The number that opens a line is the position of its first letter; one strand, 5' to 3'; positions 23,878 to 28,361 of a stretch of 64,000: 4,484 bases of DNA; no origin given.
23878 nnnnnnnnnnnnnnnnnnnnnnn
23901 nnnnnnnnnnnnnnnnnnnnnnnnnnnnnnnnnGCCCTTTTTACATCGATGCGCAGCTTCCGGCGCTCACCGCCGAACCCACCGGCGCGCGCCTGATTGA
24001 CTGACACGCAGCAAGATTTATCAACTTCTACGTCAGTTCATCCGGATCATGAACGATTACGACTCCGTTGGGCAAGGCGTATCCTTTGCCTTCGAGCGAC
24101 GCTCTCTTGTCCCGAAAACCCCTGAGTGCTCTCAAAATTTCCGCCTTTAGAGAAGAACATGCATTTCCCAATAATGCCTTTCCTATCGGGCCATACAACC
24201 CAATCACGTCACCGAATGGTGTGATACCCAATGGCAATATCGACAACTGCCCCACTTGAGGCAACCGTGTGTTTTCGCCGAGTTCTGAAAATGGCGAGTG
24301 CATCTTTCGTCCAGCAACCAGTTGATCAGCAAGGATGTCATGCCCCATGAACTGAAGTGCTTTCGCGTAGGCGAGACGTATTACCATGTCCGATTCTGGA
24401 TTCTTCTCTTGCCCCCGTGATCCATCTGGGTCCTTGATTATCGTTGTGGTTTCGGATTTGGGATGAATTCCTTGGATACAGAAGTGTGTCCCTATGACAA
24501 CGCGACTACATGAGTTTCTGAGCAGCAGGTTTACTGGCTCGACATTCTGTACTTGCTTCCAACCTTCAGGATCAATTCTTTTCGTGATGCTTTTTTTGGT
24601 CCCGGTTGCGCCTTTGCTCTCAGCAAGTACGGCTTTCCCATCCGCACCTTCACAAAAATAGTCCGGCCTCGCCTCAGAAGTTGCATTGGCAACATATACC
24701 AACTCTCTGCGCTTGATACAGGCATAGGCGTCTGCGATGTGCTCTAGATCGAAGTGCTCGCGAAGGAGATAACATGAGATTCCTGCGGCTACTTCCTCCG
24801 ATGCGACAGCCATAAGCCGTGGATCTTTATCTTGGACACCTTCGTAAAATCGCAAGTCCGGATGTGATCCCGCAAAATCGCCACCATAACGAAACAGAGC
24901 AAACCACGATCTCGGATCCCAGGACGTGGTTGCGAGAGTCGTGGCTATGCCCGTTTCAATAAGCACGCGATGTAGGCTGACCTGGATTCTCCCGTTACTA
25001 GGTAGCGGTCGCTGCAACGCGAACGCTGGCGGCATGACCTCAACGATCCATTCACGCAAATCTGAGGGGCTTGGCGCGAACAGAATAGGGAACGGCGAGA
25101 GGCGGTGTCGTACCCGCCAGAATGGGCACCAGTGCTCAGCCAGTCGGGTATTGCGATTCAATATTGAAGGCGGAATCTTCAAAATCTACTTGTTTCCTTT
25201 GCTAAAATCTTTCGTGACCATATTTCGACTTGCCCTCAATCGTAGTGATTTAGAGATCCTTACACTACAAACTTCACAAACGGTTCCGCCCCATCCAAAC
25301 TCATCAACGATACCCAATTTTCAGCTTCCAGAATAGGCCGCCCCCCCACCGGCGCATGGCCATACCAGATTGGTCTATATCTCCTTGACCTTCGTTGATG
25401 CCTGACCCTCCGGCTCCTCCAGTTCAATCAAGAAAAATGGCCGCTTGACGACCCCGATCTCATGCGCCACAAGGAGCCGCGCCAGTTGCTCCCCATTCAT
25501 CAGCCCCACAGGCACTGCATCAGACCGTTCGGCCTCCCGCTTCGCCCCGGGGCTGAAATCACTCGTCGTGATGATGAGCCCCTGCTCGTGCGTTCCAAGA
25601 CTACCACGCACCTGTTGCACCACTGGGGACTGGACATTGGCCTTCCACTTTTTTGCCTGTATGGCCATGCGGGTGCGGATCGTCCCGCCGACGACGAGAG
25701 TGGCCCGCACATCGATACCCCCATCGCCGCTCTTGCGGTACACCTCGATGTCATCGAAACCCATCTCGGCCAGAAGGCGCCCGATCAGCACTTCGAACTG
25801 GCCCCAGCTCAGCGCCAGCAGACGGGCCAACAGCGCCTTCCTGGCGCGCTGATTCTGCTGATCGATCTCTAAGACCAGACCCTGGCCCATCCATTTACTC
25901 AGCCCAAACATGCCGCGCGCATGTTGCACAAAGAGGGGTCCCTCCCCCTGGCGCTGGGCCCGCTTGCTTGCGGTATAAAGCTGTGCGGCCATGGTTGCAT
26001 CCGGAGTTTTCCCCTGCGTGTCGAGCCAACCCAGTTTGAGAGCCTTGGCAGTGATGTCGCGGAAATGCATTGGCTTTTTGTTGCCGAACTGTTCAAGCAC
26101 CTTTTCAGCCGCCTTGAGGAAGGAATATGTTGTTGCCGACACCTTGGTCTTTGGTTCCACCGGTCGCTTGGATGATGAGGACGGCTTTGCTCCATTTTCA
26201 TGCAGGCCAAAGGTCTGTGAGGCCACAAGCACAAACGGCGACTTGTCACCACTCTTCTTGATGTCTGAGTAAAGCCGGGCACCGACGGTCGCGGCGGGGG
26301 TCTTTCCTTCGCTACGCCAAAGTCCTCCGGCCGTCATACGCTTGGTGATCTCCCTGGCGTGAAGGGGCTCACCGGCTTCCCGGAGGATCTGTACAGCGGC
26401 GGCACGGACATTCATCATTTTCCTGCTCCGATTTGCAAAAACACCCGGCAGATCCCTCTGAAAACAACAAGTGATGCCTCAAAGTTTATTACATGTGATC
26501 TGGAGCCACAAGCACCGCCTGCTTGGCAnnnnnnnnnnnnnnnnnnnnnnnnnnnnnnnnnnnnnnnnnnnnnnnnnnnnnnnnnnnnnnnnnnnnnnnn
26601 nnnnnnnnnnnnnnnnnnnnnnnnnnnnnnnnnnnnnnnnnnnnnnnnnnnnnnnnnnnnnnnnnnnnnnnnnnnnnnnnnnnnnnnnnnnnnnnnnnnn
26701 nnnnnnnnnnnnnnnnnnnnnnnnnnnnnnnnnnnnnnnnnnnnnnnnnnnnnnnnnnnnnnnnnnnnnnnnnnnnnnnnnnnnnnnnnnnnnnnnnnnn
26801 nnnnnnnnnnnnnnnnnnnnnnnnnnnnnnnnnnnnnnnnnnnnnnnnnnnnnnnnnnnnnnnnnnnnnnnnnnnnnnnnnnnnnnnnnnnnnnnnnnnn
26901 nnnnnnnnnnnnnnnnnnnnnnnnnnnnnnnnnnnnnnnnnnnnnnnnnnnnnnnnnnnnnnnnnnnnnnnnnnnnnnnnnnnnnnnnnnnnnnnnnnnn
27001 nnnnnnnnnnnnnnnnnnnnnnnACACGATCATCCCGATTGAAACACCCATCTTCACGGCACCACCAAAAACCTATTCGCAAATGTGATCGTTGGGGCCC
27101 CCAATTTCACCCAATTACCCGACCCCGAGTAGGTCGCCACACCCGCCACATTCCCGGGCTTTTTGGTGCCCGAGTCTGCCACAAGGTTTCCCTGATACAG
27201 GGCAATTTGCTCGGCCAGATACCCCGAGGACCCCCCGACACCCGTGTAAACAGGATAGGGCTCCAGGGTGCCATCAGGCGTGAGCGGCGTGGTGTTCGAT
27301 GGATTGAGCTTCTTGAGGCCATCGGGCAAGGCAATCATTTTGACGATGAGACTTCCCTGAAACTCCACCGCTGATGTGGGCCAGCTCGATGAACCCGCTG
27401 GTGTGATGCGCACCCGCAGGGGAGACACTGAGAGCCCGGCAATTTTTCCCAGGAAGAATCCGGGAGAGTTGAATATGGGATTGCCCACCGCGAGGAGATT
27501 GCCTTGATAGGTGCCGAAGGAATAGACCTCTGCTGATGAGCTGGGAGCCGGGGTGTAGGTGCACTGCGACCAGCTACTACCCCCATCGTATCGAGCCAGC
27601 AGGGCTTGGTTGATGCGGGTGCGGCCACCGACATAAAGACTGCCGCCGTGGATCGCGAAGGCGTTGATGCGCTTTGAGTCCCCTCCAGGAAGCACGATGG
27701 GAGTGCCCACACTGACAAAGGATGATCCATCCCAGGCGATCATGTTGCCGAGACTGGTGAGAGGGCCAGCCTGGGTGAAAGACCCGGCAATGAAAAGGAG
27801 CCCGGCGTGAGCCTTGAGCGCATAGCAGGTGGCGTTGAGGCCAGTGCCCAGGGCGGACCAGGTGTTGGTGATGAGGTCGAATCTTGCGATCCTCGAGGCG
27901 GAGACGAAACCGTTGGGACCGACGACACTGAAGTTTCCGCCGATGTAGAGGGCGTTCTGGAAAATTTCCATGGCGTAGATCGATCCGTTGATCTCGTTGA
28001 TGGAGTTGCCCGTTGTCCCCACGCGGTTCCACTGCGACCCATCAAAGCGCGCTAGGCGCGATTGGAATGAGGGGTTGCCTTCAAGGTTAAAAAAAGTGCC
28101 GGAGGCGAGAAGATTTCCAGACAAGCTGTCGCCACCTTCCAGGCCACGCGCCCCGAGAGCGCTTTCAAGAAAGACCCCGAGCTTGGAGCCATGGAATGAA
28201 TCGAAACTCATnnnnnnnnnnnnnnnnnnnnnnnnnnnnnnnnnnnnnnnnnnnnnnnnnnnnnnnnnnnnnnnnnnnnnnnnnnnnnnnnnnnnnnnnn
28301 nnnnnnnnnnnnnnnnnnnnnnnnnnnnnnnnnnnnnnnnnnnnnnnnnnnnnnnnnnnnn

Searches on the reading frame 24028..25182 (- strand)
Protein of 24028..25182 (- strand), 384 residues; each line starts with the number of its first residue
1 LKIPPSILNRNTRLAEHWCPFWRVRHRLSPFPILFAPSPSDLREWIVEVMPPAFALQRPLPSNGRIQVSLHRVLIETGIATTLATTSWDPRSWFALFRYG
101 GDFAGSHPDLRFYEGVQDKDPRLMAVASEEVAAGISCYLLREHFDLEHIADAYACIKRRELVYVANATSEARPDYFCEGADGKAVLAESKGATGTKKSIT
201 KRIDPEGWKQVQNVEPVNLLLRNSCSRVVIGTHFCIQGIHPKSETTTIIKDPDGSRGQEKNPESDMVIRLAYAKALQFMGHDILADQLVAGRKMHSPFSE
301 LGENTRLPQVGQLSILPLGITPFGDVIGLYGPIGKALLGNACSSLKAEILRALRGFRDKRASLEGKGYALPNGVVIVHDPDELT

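Call 11: search_protein_families(library=padloc, proteins=[window:24028-25182:-], max_evalue=0.01)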
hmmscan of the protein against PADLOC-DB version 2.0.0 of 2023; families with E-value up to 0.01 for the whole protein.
window:24028-25182:- (384 aa): 0 families

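Call 12: search_protein_families(library=phrogs, proteins=[window:24028-25182:-], max_evalue=0.001)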
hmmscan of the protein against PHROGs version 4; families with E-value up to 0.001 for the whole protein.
window:24028-25182:- (384 aa): 0 families

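Call 18: search_protein_families(library=pfam, proteins=[window:24028-25182:-], max_evalue=0.001)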
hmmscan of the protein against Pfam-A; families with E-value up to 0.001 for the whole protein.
window:24028-25182:- (384 aa): 0 families

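Call 87: search_dna_similar(query=window:24028-25182:-, collection=phages, mode=protein, max_rows=8, max_evalue=0.001)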
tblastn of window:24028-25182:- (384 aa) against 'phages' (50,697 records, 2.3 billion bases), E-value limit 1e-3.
No match.

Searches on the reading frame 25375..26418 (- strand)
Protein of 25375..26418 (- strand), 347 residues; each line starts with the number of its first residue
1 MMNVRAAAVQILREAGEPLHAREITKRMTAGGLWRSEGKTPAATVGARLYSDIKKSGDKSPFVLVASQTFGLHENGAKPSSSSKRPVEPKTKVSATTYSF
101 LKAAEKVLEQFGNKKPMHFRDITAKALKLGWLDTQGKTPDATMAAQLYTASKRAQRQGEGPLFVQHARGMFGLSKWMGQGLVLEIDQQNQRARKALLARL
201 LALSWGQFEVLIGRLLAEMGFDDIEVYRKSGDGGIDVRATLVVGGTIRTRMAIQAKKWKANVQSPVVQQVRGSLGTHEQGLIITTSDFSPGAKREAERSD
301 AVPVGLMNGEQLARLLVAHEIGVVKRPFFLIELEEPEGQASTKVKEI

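Call 11: search_protein_families(library=padloc, proteins=[window:25375-26418:-], max_evalue=0.01)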
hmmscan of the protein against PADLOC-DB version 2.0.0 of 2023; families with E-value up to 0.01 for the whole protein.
window:25375-26418:- (347 aa): 8 families
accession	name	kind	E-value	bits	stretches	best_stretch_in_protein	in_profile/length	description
PDLC04796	PDC-S02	-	4.8e-35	119.2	1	181-335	221-376/390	-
PDLC04806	PDC-S02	-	9.6e-31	105.2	1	185-319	166-303/324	-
PDLC04819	PDC-S02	-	4.4e-16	57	1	197-319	189-309/334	-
PDLC03657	mREase_IV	-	9.9e-15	52.6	1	191-324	160-299/317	Type IV methyl-directed restriction enzyme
PDLC04815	PDC-S02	-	1.3e-07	29.3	1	208-308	210-310/346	-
PDLC00631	ZorD1|ZorD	-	3.4e-07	26.4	1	182-321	927-1065/1071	"SWI2/SNF2 helicase, Mrr-like nuclease"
PDLC03206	mREase_II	-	0.00012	18.8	1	226-315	302-395/434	Type II methyl-directed restriction enzyme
PDLC02416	Aga_REase-TIR-PNTD1-PNTD2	-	0.0044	13.7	1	202-294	7-97/572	Class I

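Call 12: search_protein_families(library=phrogs, proteins=[window:25375-26418:-], max_evalue=0.001)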
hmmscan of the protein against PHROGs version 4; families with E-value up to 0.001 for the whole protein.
window:25375-26418:- (347 aa): 2 families
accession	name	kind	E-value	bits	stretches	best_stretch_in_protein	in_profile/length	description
phrog_19856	-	unknown function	4.3e-06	27.6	1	207-317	75-179/192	-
phrog_33422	-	unknown function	0.00086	19.7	0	202-297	110-203/220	-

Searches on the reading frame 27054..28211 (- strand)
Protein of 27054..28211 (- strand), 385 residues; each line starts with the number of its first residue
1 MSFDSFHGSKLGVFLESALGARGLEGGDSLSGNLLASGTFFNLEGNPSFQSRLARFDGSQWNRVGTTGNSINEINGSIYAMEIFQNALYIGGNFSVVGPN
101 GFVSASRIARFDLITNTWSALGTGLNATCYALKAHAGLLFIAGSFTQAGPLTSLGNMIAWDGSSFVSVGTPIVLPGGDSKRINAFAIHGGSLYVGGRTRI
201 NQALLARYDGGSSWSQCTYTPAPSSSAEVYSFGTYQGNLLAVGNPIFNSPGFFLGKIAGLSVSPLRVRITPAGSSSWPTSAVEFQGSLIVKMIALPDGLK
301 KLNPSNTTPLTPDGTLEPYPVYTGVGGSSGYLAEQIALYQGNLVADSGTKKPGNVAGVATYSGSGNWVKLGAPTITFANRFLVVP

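Call 12: search_protein_families(library=phrogs, proteins=[window:27054-28211:-], max_evalue=0.001)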
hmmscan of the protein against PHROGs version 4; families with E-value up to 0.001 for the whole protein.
window:27054-28211:- (385 aa): 1 family
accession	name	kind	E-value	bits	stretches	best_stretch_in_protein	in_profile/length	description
phrog_5490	-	unknown function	4.5e-08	33.4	1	66-197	18-148/382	-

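Call 49: search_protein_families(library=pfam, proteins=[window:27054-28211:-], max_evalue=0.01)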
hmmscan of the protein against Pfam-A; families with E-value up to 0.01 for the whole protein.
window:27054-28211:- (385 aa): 1 family
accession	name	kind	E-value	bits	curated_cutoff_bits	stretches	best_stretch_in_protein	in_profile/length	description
PF12768.13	Rax2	-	5.6e-06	26.4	28.8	1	73-220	22-165/254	Rax2 C-terminal beta propeller domain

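Call 63: find_related_loci(query=window:27054-28211:-, collection=viral_contigs, flank=10000)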
Query window:27054-28211:- (385 aa) in viral_contigs; peptide patterns used: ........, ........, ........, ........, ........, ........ (x = any residue, [..] = any of these).
3 stretches matched a pattern, but none encodes a relative of the query by tblastn (E <= 1e-3).

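Call 88: search_dna_similar(query=window:27054-28211:-, collection=phages, mode=protein, max_rows=8, max_evalue=0.001)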
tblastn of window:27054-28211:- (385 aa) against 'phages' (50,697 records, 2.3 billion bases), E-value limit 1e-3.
No match.
